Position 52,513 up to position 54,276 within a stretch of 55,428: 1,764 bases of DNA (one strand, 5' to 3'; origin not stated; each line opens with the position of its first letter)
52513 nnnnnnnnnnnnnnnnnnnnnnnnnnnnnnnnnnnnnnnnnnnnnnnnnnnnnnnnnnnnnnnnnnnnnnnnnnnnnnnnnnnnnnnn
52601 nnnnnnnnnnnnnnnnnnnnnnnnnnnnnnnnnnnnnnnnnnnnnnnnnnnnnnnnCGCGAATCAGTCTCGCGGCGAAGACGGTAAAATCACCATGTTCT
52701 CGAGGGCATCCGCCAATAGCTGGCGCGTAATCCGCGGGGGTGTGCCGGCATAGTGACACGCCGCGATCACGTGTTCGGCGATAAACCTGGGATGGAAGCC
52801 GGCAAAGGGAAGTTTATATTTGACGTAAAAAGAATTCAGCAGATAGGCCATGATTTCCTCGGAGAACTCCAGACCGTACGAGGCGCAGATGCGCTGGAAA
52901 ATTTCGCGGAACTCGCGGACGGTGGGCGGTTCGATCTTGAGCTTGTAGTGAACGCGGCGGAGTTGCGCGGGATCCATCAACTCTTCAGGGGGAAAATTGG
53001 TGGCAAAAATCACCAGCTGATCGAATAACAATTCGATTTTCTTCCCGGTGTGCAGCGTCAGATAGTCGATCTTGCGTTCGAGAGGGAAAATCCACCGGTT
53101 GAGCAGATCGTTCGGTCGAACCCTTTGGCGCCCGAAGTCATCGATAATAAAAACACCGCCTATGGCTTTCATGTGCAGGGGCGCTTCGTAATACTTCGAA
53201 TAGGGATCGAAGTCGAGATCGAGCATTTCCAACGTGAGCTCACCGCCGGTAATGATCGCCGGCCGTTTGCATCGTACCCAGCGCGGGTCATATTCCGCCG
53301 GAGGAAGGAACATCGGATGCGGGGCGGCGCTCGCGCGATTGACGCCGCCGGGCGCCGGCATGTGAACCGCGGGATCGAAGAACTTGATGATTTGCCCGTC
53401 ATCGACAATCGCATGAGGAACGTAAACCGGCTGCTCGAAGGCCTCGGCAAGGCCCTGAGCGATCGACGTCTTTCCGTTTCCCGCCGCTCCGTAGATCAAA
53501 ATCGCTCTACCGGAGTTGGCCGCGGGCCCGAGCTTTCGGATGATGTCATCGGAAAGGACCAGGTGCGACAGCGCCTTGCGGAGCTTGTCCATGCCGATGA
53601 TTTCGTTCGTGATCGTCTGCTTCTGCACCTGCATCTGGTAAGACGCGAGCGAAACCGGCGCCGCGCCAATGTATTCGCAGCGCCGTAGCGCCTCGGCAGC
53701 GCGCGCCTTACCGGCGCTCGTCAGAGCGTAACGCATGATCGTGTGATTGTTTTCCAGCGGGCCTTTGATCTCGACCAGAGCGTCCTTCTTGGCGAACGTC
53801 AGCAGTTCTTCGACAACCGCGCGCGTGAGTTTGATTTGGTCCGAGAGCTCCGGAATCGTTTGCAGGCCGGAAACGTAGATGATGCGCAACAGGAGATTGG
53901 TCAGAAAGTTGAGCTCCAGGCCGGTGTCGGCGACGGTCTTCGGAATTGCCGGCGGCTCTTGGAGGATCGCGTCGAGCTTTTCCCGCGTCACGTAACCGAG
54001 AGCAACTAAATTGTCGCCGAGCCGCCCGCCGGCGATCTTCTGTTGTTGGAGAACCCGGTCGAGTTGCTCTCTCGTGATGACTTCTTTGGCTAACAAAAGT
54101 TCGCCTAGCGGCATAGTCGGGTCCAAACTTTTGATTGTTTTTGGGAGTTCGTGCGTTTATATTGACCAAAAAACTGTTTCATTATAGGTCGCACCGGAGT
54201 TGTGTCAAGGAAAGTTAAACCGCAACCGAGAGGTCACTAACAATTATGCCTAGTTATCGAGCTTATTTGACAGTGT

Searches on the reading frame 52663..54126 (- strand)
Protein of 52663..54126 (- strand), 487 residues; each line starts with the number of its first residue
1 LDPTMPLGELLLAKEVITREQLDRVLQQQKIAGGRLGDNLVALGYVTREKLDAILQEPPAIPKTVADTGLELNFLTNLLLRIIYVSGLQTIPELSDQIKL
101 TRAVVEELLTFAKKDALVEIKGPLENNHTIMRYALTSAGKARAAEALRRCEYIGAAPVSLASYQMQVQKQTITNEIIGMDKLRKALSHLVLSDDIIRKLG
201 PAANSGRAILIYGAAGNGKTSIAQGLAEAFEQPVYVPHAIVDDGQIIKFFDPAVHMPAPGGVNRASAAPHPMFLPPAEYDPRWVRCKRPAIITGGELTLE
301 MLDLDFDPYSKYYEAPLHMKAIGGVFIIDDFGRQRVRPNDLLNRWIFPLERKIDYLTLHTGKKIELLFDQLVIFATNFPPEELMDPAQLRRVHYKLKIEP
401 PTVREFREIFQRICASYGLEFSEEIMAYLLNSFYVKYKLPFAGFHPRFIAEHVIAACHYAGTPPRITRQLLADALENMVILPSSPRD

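Call 5: search_protein_families(library=pfam, proteins=[window:52663-54126:-], max_evalue=0.01)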
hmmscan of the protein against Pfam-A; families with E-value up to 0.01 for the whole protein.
window:52663-54126:- (487 aa): 3 families
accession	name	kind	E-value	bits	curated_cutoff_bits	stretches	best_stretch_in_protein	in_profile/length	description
PF13191.12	AAA_16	-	0.00031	21.7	32.6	1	202-236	20-55/167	AAA ATPase domain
PF06068.19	TIP49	-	0.00087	19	23.8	1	168-233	18-77/347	TIP49 P-loop domain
PF25201.1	nSTAND6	-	0.0021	18.6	27.7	0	205-240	17-52/148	Novel STAND NTPase 6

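Call 6: search_protein_families(library=ncbifam, proteins=[window:52663-54126:-], max_evalue=0.01)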
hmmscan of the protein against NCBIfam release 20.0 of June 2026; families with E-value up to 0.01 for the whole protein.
window:52663-54126:- (487 aa): 9 families
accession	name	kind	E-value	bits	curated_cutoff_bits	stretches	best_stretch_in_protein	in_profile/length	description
NF053729.1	c-di-GMP_motif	domain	1.7e-16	59.7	38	1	6-57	1-52/53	cyclic di-GMP-binding domain-containing protein, MshE-related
NF042959.1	IteA_antiphage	equivalog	7.7e-08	31.9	510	1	369-417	225-271/367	anti-phage ATPase IteA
NF012033.0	PRK15489.1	equivalog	8.2e-06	24.3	537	1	7-72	493-558/703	glycosyl transferase family protein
NF008411.1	PRK11234.1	equivalog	3.6e-05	22.3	1170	1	5-60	482-536/723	cyclic di-3',5'-guanylate-activated glycosyltransferase NfrB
TIGR03689.1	pup_AAA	equivalog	4.8e-05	22.3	504.75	0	204-232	214-242/512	proteasome ATPase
NF003229.0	PRK04195.1-5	equivalog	0.00012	20.9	280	1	203-234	41-72/413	replication factor C large subunit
TIGR03420.1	DnaA_homol_Hda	equivalog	0.00027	20.6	194.8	0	201-236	33-72/226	DnaA regulatory inactivator Hda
NF041006.2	cell_div_CdvC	equivalog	0.00047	19.2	650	0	170-231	99-159/370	cell division protein CdvC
NF053733.1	HJMigATPsPINA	equivalog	0.0023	16.6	800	1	154-232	192-270/502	holliday junction branch migration ATPase PINA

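Call 55: search_solved_structures(query=window:52663-54126:-, max_evalue=0.1, show_alignments=2)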
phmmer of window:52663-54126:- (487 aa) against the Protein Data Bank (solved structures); distinct sequences matched with E-value up to 0.1: 29.
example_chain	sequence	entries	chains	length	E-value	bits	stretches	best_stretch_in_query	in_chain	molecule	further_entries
5htl_A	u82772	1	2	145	4.2e-05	25.6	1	7-62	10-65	MSHA biogenesis protein MshE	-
6f8l_G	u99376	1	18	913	0.00012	24.1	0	5-51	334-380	Type IV pilus assembly protein PilF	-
5zfr_A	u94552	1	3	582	0.00034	22.6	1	6-63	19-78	Type IV pilus biogenesis ATPase PilB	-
9eq2_D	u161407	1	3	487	0.0013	20.7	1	140-242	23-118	RuvB-like helicase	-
6olj_C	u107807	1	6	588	0.0014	20.5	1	6-63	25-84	Type IV pilus biogenesis ATPase PilB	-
5tsg_B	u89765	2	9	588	0.0014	20.5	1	6-63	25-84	Type IV pilus biogenesis ATPase PilB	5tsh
4d82_A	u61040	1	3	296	0.0074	18.2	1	168-232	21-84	AAA ATPase, central domain protein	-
4d81_A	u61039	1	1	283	0.008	18.1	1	168-232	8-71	AAA ATPase, central domain protein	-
4d80_A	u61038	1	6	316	0.0082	18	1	168-232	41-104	AAA ATPASE, CENTRAL DOMAIN PROTEIN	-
4lcb_A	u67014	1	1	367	0.0084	18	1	171-231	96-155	Cell division protein CdvC, Vps4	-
6fhs_D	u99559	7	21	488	0.01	17.7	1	173-234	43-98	RuvB-like helicase | RuvB-like protein 2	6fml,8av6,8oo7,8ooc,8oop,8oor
5fm6_B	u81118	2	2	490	0.01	17.7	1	173-234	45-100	RVB2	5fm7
4wvy_B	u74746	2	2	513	0.011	17.6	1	173-234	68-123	RuvB-like 2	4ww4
6ejf_G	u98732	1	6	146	0.013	17.4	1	4-52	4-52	Type IV pilus assembly protein PilF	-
6p12_B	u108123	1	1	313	0.018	16.9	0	174-229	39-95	Drosophila melanogaster Spastin AAA domain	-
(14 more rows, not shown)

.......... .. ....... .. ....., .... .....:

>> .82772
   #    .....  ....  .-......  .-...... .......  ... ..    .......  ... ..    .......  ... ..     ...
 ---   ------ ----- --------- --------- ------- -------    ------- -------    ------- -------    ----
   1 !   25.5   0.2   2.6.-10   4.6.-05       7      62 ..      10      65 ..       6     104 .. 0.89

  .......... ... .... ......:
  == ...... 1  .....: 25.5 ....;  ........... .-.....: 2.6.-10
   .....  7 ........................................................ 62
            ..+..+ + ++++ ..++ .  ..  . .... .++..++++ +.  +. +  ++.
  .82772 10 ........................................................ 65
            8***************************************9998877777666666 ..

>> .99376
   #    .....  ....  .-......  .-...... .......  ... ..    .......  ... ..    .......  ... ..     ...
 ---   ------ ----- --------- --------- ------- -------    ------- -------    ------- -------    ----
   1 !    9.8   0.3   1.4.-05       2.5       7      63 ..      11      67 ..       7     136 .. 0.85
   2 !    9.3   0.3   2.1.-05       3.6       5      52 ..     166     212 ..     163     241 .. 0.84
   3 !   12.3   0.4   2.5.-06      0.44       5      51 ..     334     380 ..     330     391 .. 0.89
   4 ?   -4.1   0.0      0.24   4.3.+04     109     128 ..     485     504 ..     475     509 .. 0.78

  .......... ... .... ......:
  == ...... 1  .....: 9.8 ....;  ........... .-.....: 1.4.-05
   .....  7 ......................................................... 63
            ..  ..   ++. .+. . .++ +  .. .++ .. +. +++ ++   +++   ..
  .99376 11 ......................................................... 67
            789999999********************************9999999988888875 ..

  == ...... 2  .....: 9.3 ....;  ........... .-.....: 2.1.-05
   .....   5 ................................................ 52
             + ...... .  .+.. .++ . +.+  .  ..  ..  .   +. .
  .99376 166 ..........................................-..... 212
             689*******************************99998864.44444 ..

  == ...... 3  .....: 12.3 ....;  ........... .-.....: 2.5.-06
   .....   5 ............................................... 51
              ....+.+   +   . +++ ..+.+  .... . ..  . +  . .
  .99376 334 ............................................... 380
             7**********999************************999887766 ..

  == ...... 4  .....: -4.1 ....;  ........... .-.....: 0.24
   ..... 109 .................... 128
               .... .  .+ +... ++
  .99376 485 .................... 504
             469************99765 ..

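Call 97: predict_structure(protein=window:52663-54126:-)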
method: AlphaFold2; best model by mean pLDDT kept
length: 487 residues; sequences in the alignment: 1
mean_pLDDT: 34.5   pTM: 0.20
mean pLDDT of the five models: 34.5, 30.0, 29.0, 28.7, 28.6
residues with pLDDT >= 90: 0; 70-90: 0; 50-70: 24; < 50: 463
segments of 3 or more residues with pLDDT < 50: 10-14, 29-33, 35-419, 423-425, 427-470, 472-487
pLDDT, mean of each block of 10 residues (from residue 1): 49 51 53 43 39 34 30 37 34 35 37 31 33 35 40 35 31 26 28 33 31 31 37 31 28 26 23 25 29 28 29 28 28 27 27 28 27 28 32 30 45 45 47 34 40 45 47 43 32
secondary structure, 60 per line:
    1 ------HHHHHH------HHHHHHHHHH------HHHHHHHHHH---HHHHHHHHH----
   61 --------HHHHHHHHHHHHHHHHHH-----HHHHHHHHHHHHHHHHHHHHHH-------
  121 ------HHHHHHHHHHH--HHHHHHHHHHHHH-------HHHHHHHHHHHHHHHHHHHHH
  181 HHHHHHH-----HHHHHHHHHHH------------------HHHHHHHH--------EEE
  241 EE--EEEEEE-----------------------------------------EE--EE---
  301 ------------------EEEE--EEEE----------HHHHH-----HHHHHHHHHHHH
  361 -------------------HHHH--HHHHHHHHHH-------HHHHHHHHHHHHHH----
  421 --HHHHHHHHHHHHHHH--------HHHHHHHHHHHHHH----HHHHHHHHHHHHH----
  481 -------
elements in order: H7-12 H19-28 H35-44 H48-56 H69-86 H92-113 H127-137 H140-152 H160-187 H193-203 H222-229 E238-242 E245-250 E319-322 E325-328 H339-343 H349-360 H380-383 H386-395 H403-416 H423-437 H446-459 H464-476
